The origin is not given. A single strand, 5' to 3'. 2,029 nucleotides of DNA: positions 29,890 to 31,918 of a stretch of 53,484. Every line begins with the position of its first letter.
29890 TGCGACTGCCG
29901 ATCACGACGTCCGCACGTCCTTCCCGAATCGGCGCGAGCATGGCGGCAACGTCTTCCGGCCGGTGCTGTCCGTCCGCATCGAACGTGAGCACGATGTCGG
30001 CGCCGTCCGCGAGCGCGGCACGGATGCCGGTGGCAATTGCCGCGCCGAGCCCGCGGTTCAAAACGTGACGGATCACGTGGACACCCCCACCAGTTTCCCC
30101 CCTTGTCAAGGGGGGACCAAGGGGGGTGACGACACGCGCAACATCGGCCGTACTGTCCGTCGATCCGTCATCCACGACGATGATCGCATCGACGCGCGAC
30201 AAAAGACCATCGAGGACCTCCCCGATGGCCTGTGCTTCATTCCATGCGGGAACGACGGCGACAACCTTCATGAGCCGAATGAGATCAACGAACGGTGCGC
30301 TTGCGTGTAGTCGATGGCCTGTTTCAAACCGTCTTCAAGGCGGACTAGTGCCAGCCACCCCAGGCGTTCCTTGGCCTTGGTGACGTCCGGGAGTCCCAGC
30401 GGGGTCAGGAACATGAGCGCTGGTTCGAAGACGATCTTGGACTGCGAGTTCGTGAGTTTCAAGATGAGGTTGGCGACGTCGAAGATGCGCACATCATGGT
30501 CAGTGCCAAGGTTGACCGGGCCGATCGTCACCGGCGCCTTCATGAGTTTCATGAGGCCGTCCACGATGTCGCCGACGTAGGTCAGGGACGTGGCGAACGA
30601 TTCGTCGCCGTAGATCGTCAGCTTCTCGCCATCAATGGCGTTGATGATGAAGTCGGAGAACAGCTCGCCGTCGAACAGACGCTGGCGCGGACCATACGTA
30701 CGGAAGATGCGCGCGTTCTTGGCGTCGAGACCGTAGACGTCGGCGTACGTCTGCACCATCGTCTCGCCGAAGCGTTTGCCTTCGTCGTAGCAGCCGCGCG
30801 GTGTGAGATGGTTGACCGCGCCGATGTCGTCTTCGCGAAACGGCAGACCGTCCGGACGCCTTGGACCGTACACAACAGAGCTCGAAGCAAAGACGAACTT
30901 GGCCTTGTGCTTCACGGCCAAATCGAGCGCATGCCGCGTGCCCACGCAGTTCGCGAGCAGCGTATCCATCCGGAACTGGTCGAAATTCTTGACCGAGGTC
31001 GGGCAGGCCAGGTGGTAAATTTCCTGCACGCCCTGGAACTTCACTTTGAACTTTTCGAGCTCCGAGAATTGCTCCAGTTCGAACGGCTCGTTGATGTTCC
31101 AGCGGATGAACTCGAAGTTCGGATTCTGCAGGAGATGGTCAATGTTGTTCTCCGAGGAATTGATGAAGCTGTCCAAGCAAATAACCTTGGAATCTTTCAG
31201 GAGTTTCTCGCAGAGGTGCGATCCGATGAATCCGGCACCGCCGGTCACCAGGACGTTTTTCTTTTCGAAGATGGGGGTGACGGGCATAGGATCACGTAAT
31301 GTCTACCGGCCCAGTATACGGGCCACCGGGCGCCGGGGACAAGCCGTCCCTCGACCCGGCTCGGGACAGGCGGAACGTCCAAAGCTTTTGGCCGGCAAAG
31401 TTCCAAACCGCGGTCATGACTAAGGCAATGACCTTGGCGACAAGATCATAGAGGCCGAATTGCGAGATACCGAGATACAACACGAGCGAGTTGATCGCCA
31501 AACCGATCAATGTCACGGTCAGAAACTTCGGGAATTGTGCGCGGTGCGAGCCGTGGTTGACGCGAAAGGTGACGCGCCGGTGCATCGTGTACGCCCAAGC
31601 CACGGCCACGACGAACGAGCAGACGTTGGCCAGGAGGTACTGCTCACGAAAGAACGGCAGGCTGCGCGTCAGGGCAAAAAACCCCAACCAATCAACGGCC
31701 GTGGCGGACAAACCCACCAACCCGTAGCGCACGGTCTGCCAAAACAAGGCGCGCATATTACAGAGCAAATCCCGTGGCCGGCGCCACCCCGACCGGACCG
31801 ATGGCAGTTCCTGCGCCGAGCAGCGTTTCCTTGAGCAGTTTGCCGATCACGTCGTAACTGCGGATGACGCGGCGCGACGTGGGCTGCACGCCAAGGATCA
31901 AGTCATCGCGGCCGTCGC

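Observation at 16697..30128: About 45-nt GC-rich palindromic element (family D) inserted in frame in three, possibly four, sites of unrelated coding sequences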

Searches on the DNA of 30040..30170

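Call 46: search_rna_families(source=window, start=30040, end=30170, threshold=evalue, max_evalue=10, show_alignments=3)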
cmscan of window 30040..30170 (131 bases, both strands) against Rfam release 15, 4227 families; matches with E-value up to 10: 5.
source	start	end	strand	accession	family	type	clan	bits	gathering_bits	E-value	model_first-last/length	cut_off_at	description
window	30093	30133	+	RF01762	whalefall-1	Gene; sRNA;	-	20.6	37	0.0017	1-56/56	no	Whalefall-1 RNA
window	30075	30132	-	RF03834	mir-3173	Gene; miRNA;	-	18.5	84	0.35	1-80/80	no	mir-3173 microRNA precursor family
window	30092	30131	+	RF03521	mir-23c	Gene; miRNA;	-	14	83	2.8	1-100/100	no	mir-23c microRNA precursor family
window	30085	30127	-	RF03249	mir-2114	Gene; miRNA;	-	12.9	94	4.7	1-84/84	no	mir-2114 microRNA precursor family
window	30078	30129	-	RF01537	TB11Cs2H1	Gene; snRNA; snoRNA; HACA-box;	-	11.4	40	9.3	1-70/70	no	Trypanosomatid snoRNA TB11Cs2H1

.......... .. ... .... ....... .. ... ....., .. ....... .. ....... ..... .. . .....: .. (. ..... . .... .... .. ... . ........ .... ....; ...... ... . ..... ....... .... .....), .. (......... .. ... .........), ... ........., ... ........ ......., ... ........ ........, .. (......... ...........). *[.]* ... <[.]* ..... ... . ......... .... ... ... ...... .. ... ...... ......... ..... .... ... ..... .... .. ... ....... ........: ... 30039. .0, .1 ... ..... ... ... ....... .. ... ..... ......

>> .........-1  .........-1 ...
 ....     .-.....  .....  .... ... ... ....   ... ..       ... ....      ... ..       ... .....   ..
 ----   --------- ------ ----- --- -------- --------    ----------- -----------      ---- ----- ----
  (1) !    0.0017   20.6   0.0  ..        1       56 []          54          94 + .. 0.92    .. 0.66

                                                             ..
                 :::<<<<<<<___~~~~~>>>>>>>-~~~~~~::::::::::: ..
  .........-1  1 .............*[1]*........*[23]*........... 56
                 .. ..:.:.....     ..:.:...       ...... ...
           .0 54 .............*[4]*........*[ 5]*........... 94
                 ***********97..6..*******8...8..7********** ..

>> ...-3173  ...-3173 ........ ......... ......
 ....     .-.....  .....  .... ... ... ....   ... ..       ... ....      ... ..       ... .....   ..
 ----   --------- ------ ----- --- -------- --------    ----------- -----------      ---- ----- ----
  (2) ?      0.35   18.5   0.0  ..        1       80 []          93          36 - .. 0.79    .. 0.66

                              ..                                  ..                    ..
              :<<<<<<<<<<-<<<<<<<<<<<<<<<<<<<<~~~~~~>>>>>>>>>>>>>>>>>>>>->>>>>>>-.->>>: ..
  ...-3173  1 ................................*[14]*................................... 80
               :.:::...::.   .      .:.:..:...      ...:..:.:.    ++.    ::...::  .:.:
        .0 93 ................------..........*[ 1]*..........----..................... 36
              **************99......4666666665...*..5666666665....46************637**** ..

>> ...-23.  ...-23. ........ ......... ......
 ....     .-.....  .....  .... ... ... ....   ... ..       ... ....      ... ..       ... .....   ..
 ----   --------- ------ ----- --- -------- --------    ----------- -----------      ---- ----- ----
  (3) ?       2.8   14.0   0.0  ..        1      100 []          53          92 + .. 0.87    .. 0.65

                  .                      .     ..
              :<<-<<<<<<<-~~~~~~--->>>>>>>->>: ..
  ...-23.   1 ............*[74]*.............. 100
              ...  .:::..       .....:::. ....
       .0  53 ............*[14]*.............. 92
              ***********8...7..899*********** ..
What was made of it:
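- Closest known: whalefall-1 RNA motif. Different: It is seen for only one copy and depends partly on that copy's flank (call 46).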

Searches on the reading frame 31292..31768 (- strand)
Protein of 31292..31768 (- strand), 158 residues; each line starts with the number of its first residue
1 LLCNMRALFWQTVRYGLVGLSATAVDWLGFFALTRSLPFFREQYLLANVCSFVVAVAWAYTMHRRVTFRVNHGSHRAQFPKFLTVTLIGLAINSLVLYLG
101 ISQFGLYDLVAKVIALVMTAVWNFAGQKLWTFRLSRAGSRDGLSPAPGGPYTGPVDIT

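Call 69: search_protein_families(library=pfam, proteins=[window:31292-31768:-], max_evalue=0.0001)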
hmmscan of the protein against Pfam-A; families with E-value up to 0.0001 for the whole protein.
window:31292-31768:- (158 aa): 1 family
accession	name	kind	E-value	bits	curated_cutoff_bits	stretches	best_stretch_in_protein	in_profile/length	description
PF04138.20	GtrA_DPMS_TM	-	9.5e-27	94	26.1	1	14-132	1-117/117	GtrA/DPMS, transmembrane domain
